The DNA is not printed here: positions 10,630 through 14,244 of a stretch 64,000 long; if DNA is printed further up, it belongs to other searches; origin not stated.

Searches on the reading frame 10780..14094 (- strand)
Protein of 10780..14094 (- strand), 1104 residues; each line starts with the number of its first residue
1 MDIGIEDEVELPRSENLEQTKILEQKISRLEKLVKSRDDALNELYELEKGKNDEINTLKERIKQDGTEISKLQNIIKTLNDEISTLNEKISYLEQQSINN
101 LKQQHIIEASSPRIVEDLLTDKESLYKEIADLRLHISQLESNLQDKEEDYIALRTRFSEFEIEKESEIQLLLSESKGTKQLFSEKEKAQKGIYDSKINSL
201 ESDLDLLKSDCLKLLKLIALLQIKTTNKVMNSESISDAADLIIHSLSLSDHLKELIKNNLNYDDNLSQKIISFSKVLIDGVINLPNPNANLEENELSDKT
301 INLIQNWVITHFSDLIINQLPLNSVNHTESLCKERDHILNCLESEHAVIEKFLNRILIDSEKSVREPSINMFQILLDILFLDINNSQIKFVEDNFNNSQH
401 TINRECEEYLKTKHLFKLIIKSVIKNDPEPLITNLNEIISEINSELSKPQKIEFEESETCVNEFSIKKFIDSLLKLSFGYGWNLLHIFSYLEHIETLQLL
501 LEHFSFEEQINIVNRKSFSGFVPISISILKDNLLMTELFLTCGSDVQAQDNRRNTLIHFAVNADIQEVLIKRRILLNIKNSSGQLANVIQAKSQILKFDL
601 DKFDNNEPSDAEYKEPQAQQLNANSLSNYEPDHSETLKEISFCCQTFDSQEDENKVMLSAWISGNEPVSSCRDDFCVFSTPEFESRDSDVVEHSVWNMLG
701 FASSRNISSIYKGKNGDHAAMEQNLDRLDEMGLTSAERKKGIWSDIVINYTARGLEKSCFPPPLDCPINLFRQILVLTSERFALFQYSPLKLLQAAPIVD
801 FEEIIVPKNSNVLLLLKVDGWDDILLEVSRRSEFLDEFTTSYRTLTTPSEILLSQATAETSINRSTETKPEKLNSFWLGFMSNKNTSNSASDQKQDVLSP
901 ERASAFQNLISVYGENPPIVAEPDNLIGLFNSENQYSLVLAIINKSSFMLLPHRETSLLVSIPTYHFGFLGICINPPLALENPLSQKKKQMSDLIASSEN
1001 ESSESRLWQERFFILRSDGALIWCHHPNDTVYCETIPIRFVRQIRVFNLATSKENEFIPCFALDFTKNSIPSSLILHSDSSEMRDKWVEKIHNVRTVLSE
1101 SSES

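Call 38: search_protein_families(library=pfam, proteins=[window:10780-14094:-], max_evalue=0.001)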
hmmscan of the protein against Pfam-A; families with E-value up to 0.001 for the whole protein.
window:10780-14094:- (1104 aa): 3 families
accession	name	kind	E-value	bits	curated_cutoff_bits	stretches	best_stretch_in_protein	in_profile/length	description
PF00169.35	PH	-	5.7e-07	30.5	25.1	1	1003-1093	16-102/105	PH domain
PF12796.13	Ank_2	-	0.00029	21.8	27.3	0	475-550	27-90/90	Ankyrin repeats (3 copies)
PF00023.36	Ank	-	0.00037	21.1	21.1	0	480-513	1-31/33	Ankyrin repeat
